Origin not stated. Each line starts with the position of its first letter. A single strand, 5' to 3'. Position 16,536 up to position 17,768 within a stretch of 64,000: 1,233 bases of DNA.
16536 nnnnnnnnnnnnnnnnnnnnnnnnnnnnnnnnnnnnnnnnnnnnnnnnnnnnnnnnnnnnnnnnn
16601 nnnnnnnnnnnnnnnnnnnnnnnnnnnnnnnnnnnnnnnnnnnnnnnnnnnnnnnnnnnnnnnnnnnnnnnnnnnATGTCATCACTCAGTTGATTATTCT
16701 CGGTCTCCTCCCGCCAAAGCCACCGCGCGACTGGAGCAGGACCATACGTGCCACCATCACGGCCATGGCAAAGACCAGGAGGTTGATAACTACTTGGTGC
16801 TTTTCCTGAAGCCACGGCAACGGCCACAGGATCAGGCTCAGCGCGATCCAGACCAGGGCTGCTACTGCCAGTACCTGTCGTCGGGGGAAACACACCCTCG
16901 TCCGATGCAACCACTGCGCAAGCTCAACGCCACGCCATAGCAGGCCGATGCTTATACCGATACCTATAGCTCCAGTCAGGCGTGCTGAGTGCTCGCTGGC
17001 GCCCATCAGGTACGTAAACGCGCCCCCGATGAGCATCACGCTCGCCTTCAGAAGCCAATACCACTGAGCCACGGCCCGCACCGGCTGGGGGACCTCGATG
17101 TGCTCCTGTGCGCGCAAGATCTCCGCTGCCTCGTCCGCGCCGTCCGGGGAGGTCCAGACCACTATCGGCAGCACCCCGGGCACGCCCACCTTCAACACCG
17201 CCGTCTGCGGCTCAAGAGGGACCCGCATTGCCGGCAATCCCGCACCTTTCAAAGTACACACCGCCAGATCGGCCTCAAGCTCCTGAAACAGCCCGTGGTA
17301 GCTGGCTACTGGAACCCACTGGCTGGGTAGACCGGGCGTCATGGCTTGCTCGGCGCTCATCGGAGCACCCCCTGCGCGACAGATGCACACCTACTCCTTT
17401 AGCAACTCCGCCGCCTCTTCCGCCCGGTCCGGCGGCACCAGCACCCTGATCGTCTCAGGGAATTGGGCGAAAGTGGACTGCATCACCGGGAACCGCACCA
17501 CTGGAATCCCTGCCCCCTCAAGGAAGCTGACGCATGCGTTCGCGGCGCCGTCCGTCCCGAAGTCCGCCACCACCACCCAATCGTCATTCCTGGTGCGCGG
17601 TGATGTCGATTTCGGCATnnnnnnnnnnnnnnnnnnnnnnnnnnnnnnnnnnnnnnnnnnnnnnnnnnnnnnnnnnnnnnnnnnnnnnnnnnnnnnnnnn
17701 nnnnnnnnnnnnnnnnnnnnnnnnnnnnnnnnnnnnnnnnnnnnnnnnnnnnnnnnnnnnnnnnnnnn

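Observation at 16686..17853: Three tandem DUF2007 ('putative signal-transducing') paralogs between hspR and clpC, the last fused to a polytopic membrane domain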

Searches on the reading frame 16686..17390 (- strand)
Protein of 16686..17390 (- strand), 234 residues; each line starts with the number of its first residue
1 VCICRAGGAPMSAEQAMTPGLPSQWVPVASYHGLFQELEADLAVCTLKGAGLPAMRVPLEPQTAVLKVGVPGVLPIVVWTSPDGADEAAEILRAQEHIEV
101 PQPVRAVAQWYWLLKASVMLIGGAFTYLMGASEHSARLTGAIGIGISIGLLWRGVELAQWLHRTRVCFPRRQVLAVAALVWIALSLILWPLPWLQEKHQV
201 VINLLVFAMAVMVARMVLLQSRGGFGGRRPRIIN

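Call 3: search_protein_families(library=pfam, proteins=[window:16686-17390:-], max_evalue=1)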
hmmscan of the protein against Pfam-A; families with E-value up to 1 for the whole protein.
window:16686-17390:- (234 aa): 1 family
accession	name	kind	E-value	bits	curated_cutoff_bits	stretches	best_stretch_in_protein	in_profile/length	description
PF06912.16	DUF1275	-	0.0097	16.2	25.4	1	126-214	33-116/193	Protein of unknown function (DUF1275)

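Call 4: search_protein_families(library=ncbifam, proteins=[window:16686-17390:-], max_evalue=1)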
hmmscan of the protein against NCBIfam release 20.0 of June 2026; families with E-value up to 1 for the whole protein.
window:16686-17390:- (234 aa): 0 families

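Call 9: find_homologous_proteins(query=window:16686-17360:-, max_evalue=0.001)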
Query window:16686-17360:- (224 aa): 4 proteins with E <= 0.001 among 958 candidates.
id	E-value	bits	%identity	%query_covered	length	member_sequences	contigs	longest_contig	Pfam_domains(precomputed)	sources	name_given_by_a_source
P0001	1.9e-116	406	98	85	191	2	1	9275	-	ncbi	ncbi:MAG: hypothetical protein ABFE07_03525, partial [Armatimonadia bacterium]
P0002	1.5e-108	380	83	100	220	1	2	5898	-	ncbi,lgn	ncbi:MAG: hypothetical protein ABFD96_13005 [Armatimonadia bacterium]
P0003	4.3e-32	130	42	93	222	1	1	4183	-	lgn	-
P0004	1.7e-26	111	42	74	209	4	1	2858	-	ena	-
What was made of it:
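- Tried and rejected: The first homolog search with D3 found only 4 proteins (call 9).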

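Call 11: find_encoding_contigs(protein=P0003, flank=6000)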
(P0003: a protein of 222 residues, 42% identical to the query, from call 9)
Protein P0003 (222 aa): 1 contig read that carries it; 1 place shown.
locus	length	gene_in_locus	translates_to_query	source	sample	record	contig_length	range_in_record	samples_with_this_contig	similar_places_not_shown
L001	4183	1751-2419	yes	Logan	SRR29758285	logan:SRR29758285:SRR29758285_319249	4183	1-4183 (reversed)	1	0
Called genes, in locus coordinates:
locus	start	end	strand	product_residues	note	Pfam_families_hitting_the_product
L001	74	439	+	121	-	PF00376:MerR, PF13411:MerR_1, PF13591:MerR_2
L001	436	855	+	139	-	PF05168:HEPN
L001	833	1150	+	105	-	PF01909:NTP_transf_2, PF18765:Polbeta (weak)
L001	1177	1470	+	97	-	PF09413:DUF2007 (faint)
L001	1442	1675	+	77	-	-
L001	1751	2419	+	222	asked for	-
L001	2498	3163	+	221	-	-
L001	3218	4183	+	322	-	?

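Call 12: find_encoding_contigs(protein=P0004, flank=6000)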
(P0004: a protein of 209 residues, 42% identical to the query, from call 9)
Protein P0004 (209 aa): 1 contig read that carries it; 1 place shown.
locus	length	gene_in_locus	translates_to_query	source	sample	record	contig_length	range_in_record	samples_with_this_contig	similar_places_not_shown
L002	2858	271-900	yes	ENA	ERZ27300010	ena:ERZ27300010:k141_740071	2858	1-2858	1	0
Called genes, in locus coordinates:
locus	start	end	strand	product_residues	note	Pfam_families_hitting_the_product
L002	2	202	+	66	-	?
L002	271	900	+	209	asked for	-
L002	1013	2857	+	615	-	?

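Call 13: find_encoding_contigs(protein=P0002, flank=6000)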
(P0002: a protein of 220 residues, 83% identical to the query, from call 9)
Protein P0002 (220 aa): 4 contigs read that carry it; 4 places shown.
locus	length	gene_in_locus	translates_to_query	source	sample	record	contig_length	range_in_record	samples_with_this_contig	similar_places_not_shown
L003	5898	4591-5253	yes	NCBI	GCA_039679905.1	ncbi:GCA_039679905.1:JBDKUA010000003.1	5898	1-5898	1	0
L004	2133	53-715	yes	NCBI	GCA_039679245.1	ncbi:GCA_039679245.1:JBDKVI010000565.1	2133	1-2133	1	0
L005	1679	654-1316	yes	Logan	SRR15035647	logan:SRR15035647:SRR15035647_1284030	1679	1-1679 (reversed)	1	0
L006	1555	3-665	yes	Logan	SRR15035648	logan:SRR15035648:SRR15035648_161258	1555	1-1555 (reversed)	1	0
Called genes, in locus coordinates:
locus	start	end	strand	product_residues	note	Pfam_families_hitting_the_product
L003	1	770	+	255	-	PF00012:HSP70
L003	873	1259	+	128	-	PF00011:HSP20, PF17886:ArsA_HSP20 (faint)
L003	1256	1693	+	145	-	PF00011:HSP20, PF17886:ArsA_HSP20 (weak)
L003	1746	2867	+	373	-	PF00226:DnaJ, PF01556:DnaJ_C, PF00684:DnaJ_CXXCXGXG (weak)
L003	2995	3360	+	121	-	PF00376:MerR, PF13411:MerR_1, PF13591:MerR_2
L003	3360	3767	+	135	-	PF05168:HEPN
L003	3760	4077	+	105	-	PF01909:NTP_transf_2, PF18765:Polbeta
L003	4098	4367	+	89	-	-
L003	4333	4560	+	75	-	-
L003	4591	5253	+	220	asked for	-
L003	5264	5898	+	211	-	PF02861:Clp_N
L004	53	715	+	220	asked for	-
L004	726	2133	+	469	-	PF02861:Clp_N, PF05621:TniB (faint), PF13191:AAA_16 (weak), PF23569:NBD_SMAX1 (weak), PF00004:AAA, PF17871:AAA_lid_9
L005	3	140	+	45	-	?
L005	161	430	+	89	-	-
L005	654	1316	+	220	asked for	-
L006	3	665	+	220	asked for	?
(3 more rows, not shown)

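Call 44: find_homologous_proteins(query=A5, max_evalue=0.001)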
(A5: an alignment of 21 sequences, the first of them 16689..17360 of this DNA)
Query A5 (21 sequences) (224 aa, profile of the alignment): 4 proteins with E <= 0.001 among 8000 candidates.
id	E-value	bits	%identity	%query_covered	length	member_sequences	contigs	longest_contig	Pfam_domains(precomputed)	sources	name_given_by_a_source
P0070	3.9e-65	238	30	81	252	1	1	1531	-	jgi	jgi:hypothetical protein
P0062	5.7e-61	224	32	43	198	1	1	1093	-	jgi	jgi:hypothetical protein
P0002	8.5e-59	217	83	100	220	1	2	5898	-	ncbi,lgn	ncbi:MAG: hypothetical protein ABFD96_13005 [Armatimonadia bacterium]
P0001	3.1e-48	182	98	85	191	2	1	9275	-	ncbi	ncbi:MAG: hypothetical protein ABFE07_03525, partial [Armatimonadia bacterium]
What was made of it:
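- Tried and rejected: The third homolog search, with the 21-sequence D3 alignment, returned nothing new because the candidate cap diluted it (call 44).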

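Call 55: predict_structure(alignment_id=A5)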
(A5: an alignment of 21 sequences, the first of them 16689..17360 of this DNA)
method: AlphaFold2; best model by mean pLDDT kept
length: 224 residues; sequences in the alignment: 21
mean_pLDDT: 81.2   pTM: 0.64
mean pLDDT of the five models: 81.2, 79.4, 79.0, 77.0, 75.8
residues with pLDDT >= 90: 55; 70-90: 127; 50-70: 39; < 50: 3
segments of 3 or more residues with pLDDT < 50: none
pLDDT, mean of each block of 10 residues (from residue 1): 67 89 88 96 93 60 83 97 90 90 88 86 84 88 88 74 77 76 69 75 77 57 64
secondary structure, 60 per line:
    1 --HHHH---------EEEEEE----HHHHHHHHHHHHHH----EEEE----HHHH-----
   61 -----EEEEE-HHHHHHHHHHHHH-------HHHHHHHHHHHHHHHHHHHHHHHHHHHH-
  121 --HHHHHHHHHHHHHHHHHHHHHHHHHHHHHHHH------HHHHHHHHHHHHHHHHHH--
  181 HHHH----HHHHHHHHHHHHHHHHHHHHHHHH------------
elements in order: H3-6 E16-21 H26-39 E44-47 H52-55 E66-70 H72-84 H92-119 H123-154 H161-178 H181-184 H189-212

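Call 60: fold_search(model_id=the predicted structure, library=pdb)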
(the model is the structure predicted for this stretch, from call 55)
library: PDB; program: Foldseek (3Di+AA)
matches with E <= 10: 115; with E <= 0.001: 0
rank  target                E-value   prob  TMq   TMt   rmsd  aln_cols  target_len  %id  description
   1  8axn_a                4.9e-02  0.97  0.23  0.28  12.6       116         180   12  Inner membrane ring and secretin N0 N1 domains of the type 3 secretion system of Shigella flexneri (released 2023-03-01)
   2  4w4m_N                1.9e-01  1.00  0.25  0.81   2.6        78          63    9  Crystal structure of PrgK 19-92 (released 2014-10-29)
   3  2hfv_MODEL_1_A        1.9e-01  0.98  0.24  0.50   7.7        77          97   14  Solution NMR Structure of Protein RPA1041 from Pseudomonas aeruginosa. Northeast Structural Genomics Consortiu (released 2006-07-25)
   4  6rwx_a                1.9e-01  0.90  0.25  0.31  11.4       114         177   12  Periplasmic inner membrane ring of the Shigella type 3 secretion system (released 2020-02-12)
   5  4w4m_H                2.3e-01  1.00  0.26  0.80   2.7        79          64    9  Crystal structure of PrgK 19-92 (released 2014-10-29)
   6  5x11_F                3.2e-01  0.18  0.17  0.20  16.4       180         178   12  Crystal structure of Bacillus subtilis PadR in complex with operator DNA (released 2017-11-22)
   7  5x11_B                6.7e-01  0.06  0.13  0.16  15.7       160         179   12  Crystal structure of Bacillus subtilis PadR in complex with operator DNA (released 2017-11-22)
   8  5x11_A                8.0e-01  0.06  0.13  0.15  16.7       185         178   11  Crystal structure of Bacillus subtilis PadR in complex with operator DNA (released 2017-11-22)
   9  5x11_D                8.9e-01  0.11  0.17  0.20  16.4       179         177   11  Crystal structure of Bacillus subtilis PadR in complex with operator DNA (released 2017-11-22)
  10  5x11_H                1.0e+00  0.04  0.11  0.13  16.8       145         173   14  Crystal structure of Bacillus subtilis PadR in complex with operator DNA (released 2017-11-22)
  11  1zvp_A                1.1e+00  0.41  0.19  0.31   7.2        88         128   17  Crystal Structure of a Protein of Unknown Function VC0802 from Vibrio cholerae, Possible Transport Protein (released 2005-07-19)
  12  8tn1_A                1.1e+00  0.30  0.25  0.34   8.0       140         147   14  De novo designed protein binds poly ADP ribose polymerase inhibitors (PARPi) - apo (released 2024-04-24)
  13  5x11_G                1.1e+00  0.05  0.13  0.16  15.8       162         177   12  Crystal structure of Bacillus subtilis PadR in complex with operator DNA (released 2017-11-22)
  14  3l9f_A                1.2e+00  0.21  0.22  0.28  14.2       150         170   10  The Crystal Structure of smu.1604c from Streptococcus mutans UA159 (released 2011-01-05)
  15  7r0k_B                1.8e+00  0.25  0.16  0.06   3.8        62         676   18  Crystal structure of Polymerase I from phage G20c (released 2022-11-02)
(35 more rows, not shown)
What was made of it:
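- On DUF2007 (Pfam PF09413): For the D3 model, 2hfv has prob 0.98 (call 60).
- Closest known: Ring-building motif of type III secretion inner-ring proteins. Same: The D3 N-domain model superposes well on PrgK 19-92 (TM-score 0.81 on the target, rmsd 2.6 A; call 60).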

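Call 70: search_protein_families(library=pfam, alignment_id=A5, max_evalue=0.05)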
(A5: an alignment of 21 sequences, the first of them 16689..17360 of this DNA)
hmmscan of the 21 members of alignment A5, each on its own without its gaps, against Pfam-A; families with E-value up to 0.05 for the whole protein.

A. member 1, window:16689-17360:- (224 aa): 1 family
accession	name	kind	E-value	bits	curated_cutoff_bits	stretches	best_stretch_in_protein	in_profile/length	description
PF06912.16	DUF1275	-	0.011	16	25.4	1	116-204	33-116/193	Protein of unknown function (DUF1275)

B. families by the number of members that match (of 21 scanned): 11 families
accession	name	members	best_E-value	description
PF09413.15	DUF2007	5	0.00011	Putative prokaryotic signal transducing protein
PF10101.14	DUF2339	1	1.8e-05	Predicted membrane protein (DUF2339)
PF09773.14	Meckelin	1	0.0012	Meckelin (Transmembrane protein 67)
PF13567.11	DUF4131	1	0.0016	Domain of unknown function (DUF4131)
PF01757.29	Acyl_transf_3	1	0.0081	Acyltransferase domain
PF06912.16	DUF1275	1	0.011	Protein of unknown function (DUF1275)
PF05108.18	T7SS_ESX1_EccB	1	0.022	Type VII secretion system ESX-1, transport TM domain B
PF02554.20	CstA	1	0.024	Carbon starvation protein CstA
PF22285.2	DUF6962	1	0.03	Family of unknown function (DUF6962)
PF00360.26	PHY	1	0.038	Phytochrome region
PF20506.3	DUF6732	1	0.043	Family of unknown function (DUF6732)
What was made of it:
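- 16725..17087 (-): The four transmembrane helices of D3. Predicted topology is N-in/C-in, with tiny external loops and Arg-rich cytoplasmic loops. No consistent Pfam family covers this region (call 70).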

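Call 84: search_protein_families(library=padloc, proteins=[window:16686-17360:-], max_evalue=0.01)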
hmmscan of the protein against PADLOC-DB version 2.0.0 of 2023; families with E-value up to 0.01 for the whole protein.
window:16686-17360:- (224 aa): 0 families

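Call 85: search_protein_families(library=phrogs, proteins=[window:16686-17360:-], max_evalue=0.01)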
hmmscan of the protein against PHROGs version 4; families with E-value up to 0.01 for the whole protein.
window:16686-17360:- (224 aa): 0 families

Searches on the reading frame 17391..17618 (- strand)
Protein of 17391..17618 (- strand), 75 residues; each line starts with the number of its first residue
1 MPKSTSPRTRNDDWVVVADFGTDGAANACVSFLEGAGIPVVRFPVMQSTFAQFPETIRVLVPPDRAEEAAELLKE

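Call 3: search_protein_families(library=pfam, proteins=[window:17391-17618:-], max_evalue=1)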
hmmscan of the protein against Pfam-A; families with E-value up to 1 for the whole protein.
window:17391-17618:- (75 aa): 2 families
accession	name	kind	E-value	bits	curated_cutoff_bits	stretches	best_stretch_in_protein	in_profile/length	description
PF09413.15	DUF2007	-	0.0014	19.2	25.7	1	26-75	13-64/66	Putative prokaryotic signal transducing protein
PF16256.10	DUF4911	-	0.12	12.9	29.3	1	55-74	32-51/57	Domain of unknown function (DUF4911)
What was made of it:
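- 17391..17618 (-): D2: 75-aa stand-alone DUF2007-like paralog with a basic N-terminal tail. Its start overlaps the end of D1 by 35 nt. PF09413 scores 19.2 bits (call 3).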

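Call 4: search_protein_families(library=ncbifam, proteins=[window:17391-17618:-], max_evalue=1)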
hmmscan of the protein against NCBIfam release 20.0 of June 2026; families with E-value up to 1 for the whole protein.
window:17391-17618:- (75 aa): 1 family
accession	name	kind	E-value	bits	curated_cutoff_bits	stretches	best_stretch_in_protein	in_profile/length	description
NF010649.0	PRK14048.1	equivalog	0.065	12.3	374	1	12-70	122-181/374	ferrichrome/ferrioxamine B periplasmic transporter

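Call 84: search_protein_families(library=padloc, proteins=[window:17391-17618:-], max_evalue=0.01)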
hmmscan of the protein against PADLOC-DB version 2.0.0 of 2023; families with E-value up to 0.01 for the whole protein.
window:17391-17618:- (75 aa): 0 families

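Call 85: search_protein_families(library=phrogs, proteins=[window:17391-17618:-], max_evalue=0.01)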
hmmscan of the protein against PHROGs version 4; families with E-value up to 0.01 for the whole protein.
window:17391-17618:- (75 aa): 0 families
